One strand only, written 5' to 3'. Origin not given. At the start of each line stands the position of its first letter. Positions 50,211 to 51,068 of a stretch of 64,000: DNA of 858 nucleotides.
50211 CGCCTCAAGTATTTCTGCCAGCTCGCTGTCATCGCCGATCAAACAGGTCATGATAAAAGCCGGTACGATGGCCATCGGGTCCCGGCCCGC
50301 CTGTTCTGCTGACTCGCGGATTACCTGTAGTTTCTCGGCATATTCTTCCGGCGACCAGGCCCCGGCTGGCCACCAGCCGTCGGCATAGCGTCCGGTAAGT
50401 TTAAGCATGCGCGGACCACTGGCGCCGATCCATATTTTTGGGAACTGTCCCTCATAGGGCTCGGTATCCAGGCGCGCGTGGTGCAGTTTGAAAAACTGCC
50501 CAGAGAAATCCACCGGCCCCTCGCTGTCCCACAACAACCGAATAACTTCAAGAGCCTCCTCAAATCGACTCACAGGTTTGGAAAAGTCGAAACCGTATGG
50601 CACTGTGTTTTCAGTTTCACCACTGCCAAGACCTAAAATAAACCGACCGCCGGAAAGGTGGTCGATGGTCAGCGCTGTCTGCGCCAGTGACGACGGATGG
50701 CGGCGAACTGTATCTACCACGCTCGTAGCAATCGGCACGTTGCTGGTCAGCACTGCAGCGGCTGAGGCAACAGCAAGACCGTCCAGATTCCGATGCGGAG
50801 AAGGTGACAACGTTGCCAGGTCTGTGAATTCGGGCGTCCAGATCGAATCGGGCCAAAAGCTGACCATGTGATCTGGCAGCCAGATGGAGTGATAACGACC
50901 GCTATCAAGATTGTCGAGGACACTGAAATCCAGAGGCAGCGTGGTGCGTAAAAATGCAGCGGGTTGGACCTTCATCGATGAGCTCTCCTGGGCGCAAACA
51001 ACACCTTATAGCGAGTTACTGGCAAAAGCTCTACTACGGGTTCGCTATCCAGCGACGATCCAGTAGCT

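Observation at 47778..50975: Recurring three-gene module: LLM oxidoreductase + PAPS-type sulfotransferase + xylose-isomerase-like TIM barrel (two copies in the window)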

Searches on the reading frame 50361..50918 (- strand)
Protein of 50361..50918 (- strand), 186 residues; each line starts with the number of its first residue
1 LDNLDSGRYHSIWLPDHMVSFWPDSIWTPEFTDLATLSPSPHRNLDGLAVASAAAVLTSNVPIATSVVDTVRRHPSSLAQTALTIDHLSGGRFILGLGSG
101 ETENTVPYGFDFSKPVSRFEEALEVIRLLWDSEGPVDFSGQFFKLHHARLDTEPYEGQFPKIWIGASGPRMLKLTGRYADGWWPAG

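Call 83: search_solved_structures(query=window:50361-50918:-, max_evalue=0.001, show_alignments=5)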
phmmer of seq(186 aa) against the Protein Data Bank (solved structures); distinct sequences matched with E-value up to 0.001: 27.
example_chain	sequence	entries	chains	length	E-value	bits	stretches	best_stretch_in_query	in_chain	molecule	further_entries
8qpl_A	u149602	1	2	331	2.3e-18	70.1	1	49-181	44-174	5,10-methylenetetrahydromethanopterin reductase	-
8qq8_A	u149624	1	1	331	2.3e-18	70.1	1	49-181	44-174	5,10-methylenetetrahydromethanopterin reductase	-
8qpm_A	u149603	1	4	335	2.3e-18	70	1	49-181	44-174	5,10-methylenetetrahydromethanopterin reductase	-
1rhc_A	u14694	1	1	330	5.4e-16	62.3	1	48-181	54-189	F420-dependent alcohol dehydrogenase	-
9fp4_A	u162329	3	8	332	1.9e-15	60.5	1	57-183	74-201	F420-dependent hydroxymycolic acid dehydrogenase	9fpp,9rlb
1z69_A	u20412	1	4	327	3.2e-15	59.8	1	42-181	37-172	Coenzyme F420-dependent N(5),N(10)-methylenetetrahydromethanopterin reductase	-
5lxe_A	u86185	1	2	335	9.4e-14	55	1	48-182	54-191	F420-dependent glucose-6-phosphate dehydrogenase 1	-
1ezw_A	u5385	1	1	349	1.1e-13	54.8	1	43-181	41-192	COENZYME F420-DEPENDENT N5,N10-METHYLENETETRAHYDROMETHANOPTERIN REDUCTASE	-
9hav_A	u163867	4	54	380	4.3e-13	52.8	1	58-183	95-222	Luciferase family protein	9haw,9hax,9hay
3b4y_A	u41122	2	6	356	6.3e-13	52.3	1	52-182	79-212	PROBABLE F420-DEPENDENT GLUCOSE-6-PHOSPHATE DEHYDROGENASE FGD1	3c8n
3rao_A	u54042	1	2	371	4e-12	49.7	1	44-182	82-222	Putative Luciferase-like Monooxygenase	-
1f07_A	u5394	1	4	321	2.1e-09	40.8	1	55-181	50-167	COENZYME F420-DEPENDENT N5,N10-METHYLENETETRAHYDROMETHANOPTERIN REDUCTASE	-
6sgg_AAA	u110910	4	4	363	2.7e-09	40.5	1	43-180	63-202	Pyrimidine monooxygenase RutA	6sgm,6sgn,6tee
6sgl_AAA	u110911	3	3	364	2.7e-09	40.5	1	43-180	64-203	Pyrimidine monooxygenase RutA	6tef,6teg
5wan_A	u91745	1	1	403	3.3e-09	40.2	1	43-180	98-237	Pyrimidine monooxygenase RutA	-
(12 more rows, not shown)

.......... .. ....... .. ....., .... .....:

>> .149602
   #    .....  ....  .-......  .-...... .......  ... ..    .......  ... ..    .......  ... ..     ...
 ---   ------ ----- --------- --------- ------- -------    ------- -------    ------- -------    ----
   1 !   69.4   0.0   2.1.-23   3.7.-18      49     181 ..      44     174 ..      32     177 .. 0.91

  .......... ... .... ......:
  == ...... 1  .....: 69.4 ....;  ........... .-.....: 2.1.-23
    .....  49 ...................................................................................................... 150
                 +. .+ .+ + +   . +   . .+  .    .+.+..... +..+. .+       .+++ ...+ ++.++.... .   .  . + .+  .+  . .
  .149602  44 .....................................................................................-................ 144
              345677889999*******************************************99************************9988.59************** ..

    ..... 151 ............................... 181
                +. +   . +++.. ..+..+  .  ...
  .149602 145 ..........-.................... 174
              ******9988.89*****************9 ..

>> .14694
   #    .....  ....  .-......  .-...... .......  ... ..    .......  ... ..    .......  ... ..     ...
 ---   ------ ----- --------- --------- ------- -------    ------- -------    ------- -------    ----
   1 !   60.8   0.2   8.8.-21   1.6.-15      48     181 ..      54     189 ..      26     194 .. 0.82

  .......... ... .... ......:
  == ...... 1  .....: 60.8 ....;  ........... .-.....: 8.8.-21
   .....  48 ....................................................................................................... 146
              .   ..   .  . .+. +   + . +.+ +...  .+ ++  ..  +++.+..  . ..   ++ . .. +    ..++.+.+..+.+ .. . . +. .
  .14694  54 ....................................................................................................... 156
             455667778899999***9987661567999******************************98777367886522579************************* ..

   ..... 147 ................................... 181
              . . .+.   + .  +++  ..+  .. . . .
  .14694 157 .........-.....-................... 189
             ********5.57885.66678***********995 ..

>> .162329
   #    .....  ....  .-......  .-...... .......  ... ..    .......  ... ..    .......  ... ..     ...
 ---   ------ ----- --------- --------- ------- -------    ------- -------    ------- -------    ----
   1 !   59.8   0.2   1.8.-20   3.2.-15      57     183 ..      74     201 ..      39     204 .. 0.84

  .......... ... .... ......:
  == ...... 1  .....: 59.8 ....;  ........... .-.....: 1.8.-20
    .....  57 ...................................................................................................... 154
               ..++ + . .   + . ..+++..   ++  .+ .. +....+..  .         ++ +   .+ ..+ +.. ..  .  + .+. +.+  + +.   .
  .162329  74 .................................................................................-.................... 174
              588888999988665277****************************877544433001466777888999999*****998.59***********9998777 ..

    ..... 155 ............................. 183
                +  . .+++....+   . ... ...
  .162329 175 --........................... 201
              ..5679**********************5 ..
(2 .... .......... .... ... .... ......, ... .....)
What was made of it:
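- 49857..50975 (-): LLM-A: luciferase-like, F420-type alcohol/ketone oxidoreductase; first gene of the operon. The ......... motif aligns with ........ of Adf and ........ of fHMAD (call 83).
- On F420-dependent luciferase-like hydride transferases (LLHT): The motif alignment is in call 83.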
